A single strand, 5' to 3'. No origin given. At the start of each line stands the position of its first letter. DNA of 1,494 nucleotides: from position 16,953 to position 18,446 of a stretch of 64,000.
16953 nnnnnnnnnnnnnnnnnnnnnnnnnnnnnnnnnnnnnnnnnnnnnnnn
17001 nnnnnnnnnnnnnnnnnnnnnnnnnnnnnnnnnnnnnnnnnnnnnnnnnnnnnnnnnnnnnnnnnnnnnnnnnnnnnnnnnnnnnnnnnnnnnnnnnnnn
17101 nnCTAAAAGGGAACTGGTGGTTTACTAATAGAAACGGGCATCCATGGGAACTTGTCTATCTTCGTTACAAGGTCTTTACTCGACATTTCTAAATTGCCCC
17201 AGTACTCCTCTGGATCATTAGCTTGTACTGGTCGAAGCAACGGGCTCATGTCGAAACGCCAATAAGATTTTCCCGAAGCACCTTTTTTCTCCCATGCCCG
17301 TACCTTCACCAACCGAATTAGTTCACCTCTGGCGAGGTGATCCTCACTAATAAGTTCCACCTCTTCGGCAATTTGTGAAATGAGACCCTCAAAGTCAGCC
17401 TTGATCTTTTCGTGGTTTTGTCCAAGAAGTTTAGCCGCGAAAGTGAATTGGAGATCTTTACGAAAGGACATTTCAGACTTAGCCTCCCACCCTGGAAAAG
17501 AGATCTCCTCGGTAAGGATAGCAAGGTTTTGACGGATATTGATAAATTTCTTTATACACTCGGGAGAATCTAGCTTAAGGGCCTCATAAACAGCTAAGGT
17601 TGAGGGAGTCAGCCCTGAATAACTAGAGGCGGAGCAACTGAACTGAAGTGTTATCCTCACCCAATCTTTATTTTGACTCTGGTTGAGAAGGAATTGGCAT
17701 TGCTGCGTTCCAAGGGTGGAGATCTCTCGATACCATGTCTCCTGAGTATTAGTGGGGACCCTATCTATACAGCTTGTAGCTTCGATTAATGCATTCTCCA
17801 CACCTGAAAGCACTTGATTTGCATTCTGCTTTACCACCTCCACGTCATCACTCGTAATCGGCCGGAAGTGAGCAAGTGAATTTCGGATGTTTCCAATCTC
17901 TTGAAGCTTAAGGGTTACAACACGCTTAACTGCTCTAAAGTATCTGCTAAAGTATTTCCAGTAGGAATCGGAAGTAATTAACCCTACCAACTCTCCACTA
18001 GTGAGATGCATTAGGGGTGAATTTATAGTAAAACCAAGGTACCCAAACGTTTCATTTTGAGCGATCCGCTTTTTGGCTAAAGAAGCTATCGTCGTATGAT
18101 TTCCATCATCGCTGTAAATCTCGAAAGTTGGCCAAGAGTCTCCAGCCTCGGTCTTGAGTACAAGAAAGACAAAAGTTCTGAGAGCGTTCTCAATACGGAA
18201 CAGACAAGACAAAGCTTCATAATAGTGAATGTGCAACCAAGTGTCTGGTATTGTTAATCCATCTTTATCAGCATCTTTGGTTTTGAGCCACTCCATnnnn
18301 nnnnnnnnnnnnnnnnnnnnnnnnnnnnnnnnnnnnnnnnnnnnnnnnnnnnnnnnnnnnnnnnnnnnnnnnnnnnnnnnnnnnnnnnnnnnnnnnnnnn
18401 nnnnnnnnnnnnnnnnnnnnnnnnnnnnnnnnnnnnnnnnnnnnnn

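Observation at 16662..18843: AT-rich insert between ubiE and ilvN carrying an orphan HEPN (Rx4H) protein with an unknown C-terminal domain: candidate single-gene defence/abortive-infection module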

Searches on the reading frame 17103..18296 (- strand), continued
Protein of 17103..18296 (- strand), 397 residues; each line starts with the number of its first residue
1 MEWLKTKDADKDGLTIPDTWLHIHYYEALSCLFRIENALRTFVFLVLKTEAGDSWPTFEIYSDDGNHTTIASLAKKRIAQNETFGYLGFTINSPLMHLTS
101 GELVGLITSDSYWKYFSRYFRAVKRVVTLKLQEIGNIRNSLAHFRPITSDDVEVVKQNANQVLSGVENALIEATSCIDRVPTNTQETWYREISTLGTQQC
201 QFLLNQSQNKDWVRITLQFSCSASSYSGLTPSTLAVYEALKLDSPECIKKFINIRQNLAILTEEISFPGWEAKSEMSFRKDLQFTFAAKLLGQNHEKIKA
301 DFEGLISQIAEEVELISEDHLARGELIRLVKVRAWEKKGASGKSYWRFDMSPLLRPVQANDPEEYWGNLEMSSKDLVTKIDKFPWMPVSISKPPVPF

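Call 77: get_annotated_region(hit=H1, flank=4000)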
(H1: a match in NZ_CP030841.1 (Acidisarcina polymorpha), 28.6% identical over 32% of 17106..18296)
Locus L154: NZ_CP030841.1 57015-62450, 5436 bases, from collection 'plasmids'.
description: Acidisarcina polymorpha strain SBC82 plasmid pACPOL1, complete sequence
organism: Acidisarcina polymorpha (NCBI taxid 2211140)
taxonomy: Bacteria; Acidobacteriota; Terriglobia; Terriglobales; Acidobacteriaceae; Acidisarcina; Acidisarcina polymorpha
host: -; source: cell culture,pine forest; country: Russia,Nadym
typing (MOB-suite, as given by PLSDB): non-mobilizable
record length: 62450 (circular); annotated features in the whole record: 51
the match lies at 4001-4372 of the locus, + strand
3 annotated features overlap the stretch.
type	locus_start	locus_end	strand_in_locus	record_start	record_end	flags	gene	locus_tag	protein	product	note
CDS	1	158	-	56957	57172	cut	-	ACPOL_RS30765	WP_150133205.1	hypothetical protein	-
CDS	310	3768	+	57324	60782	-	-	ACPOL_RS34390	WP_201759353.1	hypothetical protein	-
CDS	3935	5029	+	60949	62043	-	-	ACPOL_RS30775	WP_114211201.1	Swt1 family HEPN domain-containing protein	-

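Call 105: search_protein_families(library=pfam, proteins=[L033:5021-5716:+, L033:5837-6535:+, L033:6695-7267:+, L033:7297-8175:+, L033:8206-8931:+, L033:9096-9719:+, L033:11717-12436:+, L035:130-1509:+, L047:5302-6849:+, L017:11-1999:+], max_evalue=0.001)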
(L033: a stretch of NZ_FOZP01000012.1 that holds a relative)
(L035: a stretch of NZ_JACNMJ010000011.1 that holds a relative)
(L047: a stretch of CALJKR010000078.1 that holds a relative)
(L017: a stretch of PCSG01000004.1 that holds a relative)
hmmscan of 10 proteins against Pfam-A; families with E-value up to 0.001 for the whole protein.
L033:5021-5716:+ (232 aa): 0 families

L033:5837-6535:+ (233 aa): 0 families

L033:6695-7267:+ (191 aa): 1 family
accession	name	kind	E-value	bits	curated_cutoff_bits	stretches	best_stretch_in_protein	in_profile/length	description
PF07899.16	Frigida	-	0.00084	19.2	25.7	0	36-190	133-284/289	Frigida-like protein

L033:7297-8175:+ (293 aa): 1 family
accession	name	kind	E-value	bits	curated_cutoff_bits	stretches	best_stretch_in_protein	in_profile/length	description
PF08239.17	SH3_3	-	0.00012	22.6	27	1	75-127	3-53/54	Bacterial SH3 domain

L033:8206-8931:+ (242 aa): 0 families

L033:9096-9719:+ (208 aa): 0 families

L033:11717-12436:+ (240 aa): 1 family
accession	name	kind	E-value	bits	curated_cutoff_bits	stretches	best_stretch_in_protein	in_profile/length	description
PF22945.2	LEM-3_GIY-YIG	-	3.5e-10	40.5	27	1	26-90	28-95/151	LEM-3-like GIY-YIG domain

L035:130-1509:+ (460 aa): 1 family
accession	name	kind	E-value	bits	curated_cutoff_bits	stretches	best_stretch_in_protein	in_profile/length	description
PF02386.22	TrkH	-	1.6e-50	172.4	27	1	54-438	53-486/502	Cation transport protein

L047:5302-6849:+ (516 aa): 2 families
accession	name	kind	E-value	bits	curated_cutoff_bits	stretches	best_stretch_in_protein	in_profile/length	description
PF00069.31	Pkinase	-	2.2e-19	70.3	31.7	1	48-280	10-258/263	Protein kinase domain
PF07714.23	PK_Tyr_Ser-Thr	-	8.4e-16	58.5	23.1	1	57-282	23-257/258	Protein tyrosine and serine/threonine kinase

L017:11-1999:+ (663 aa): 1 family
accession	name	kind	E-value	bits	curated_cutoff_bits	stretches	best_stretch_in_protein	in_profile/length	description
PF04357.19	TamB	-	1.1e-60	206.3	22.4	1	313-663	5-381/381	TamB, inner membrane protein subunit of TAM complex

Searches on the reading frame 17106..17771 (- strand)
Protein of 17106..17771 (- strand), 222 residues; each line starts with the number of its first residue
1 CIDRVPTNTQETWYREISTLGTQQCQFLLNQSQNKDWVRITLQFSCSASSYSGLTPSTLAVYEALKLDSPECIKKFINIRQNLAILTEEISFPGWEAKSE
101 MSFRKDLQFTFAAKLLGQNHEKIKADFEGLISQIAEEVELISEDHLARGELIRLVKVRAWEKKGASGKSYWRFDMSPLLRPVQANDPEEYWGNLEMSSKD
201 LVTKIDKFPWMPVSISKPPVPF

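Call 38: search_solved_structures(query=A3, max_evalue=10)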
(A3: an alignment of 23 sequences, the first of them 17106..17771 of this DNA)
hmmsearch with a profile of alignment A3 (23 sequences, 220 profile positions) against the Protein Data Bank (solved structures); distinct sequences matched with E-value up to 10: 3.
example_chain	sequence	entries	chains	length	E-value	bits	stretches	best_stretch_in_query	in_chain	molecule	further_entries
5vyd_A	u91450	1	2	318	0.044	16.2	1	34-156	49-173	Phosphodiesterase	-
7d7p_A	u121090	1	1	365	0.053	16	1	35-156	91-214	Phosphodiesterase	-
5jxd_A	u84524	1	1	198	1.6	11.1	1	49-131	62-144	Tumor necrosis factor alpha-induced protein 8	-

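Call 48: predict_structure(alignment_id=A3)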
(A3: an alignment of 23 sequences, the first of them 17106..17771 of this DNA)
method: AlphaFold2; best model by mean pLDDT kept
length: 222 residues; sequences in the alignment: 23
mean_pLDDT: 83.2   pTM: 0.80
mean pLDDT of the five models: 83.2, 82.6, 80.6, 80.2, 79.1
residues with pLDDT >= 90: 113; 70-90: 72; 50-70: 15; < 50: 22
segments of 3 or more residues with pLDDT < 50: 196-205, 215-222
pLDDT, mean of each block of 10 residues (from residue 1): 78 87 92 91 89 69 93 95 94 85 94 94 96 93 78 92 83 90 91 60 47 47 43
secondary structure, 60 per line:
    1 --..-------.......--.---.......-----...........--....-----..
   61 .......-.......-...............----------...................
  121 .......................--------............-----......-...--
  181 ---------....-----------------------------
elements in order: H12-18 E25-31 E37-47 E50-53 E59-67 H69-75 H77-82 E83-91 E102-112 H113-143 E152-163 E169-174 E190-193

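Call 49: search_protein_representatives(alignment_id=A3)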
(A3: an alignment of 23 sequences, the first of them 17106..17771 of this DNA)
Query: 23 sequences, 220 profile positions. Proteins with E-value up to 0.001 (for the whole library): 219; up to 1e-10: 192; up to 1e-30: 114. The best 150 are listed.
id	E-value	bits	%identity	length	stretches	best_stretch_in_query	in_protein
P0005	3.5e-82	291.2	-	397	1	1-220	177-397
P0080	2.4e-81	288.5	-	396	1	2-220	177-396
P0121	5.1e-80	284.1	-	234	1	1-220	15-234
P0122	2.6e-70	252.4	-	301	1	1-220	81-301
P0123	2.7e-70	252.3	-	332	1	1-218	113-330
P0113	8.2e-69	247.5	-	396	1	1-220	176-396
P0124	1.2e-68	247.0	-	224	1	2-218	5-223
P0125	8.7e-67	240.9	-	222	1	3-218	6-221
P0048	1.3e-66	240.3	-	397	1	3-220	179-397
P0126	1.5e-65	236.8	-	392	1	2-220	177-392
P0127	5.1e-65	235.1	-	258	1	3-220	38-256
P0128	3.0e-63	229.3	-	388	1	2-220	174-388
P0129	2.0e-62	226.6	-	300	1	3-220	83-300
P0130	4.7e-62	225.4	-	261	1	1-220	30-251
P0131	4.8e-62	225.4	-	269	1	1-217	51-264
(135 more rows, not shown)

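Call 53: fold_search(model_id=the predicted structure, library=pdb)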
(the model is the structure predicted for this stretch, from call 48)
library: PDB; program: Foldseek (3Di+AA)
matches with E <= 10: 1033; with E <= 0.001: 0
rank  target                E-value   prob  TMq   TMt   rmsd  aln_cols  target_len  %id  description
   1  2fn0_B                2.6e-02  0.15  0.17  0.11  17.9       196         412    9  Crystal structure of Yersinia enterocolitica salicylate synthase (Irp9) (released 2006-02-14)
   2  1b9k                  3.3e-02  0.13  0.16  0.15  14.6       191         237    7  ALPHA-ADAPTIN APPENDAGE DOMAIN, FROM CLATHRIN ADAPTOR AP2 (released 1999-07-06)
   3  9pue_A                3.6e-02  0.11  0.18  0.17  23.8       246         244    6  Structure of Alpha Appendage of AP2 bound to the FxDxF motif derived of CCDC32 (released 2026-04-08)
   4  6n4v_A                4.3e-02  0.54  0.23  0.20  12.7       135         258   12  CryoEM structure of Leviviridae PP7 WT coat protein dimer capsid (PP7PP7-WT) (released 2019-04-03)
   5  7ohi_A                4.8e-02  0.13  0.18  0.17  17.4       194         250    7  FCHO1-peptide-AP2 alpha ear complex (released 2022-06-01)
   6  5jy9_A                5.4e-02  0.12  0.18  0.12  18.4       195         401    9  An iron-bound structure of the salicylate synthase Irp9 (released 2016-07-20)
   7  2ab5_B                6.1e-02  0.14  0.20  0.18  15.4       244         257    7  bI3 LAGLIDADG Maturase (released 2005-08-30)
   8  2fn0_A                6.9e-02  0.06  0.13  0.09  20.2       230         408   10  Crystal structure of Yersinia enterocolitica salicylate synthase (Irp9) (released 2006-02-14)
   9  1qtp                  7.8e-02  0.09  0.16  0.15  14.9       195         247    7  CRYSTAL STRUCTURE OF THE AP-2 CLATHRIN ADAPTOR ALPHA-APPENDAGE (released 1999-07-12)
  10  1j2v                  8.3e-02  0.21  0.17  0.30  11.6       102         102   17  Crystal Structure of CutA1 from Pyrococcus Horikoshii (released 2004-01-13)
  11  9ppp_A                8.8e-02  0.12  0.17  0.17  14.6       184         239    6  Structure of Alpha Appendage of AP2 bound to the extended FxDxF motif derived of CCDC32 (released 2026-04-08)
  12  3hs8_A                1.1e-01  0.12  0.18  0.17   9.0       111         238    8  Intersectin 1-peptide-AP2 alpha ear complex (released 2010-02-23)
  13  1w80_A                1.3e-01  0.08  0.18  0.16  23.8       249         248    6  Crystal structure of the alpha-adaptin appendage domain, from the AP2 adaptor complex, bound to 2 peptides from Synapt (released 2004-10-27)
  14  3r74_B                1.3e-01  0.07  0.14  0.07  17.8       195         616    8  Crystal structure of 2-amino-2-desoxyisochorismate synthase (ADIC) synthase PhzE from Burkholderia lata 383 (released 2011-03-30)
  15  2zfh_A                1.3e-01  0.14  0.16  0.27  17.5       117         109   12  Crystal structure of putative CutA1 from Homo sapiens at 2.05A resolution (released 2008-01-22)
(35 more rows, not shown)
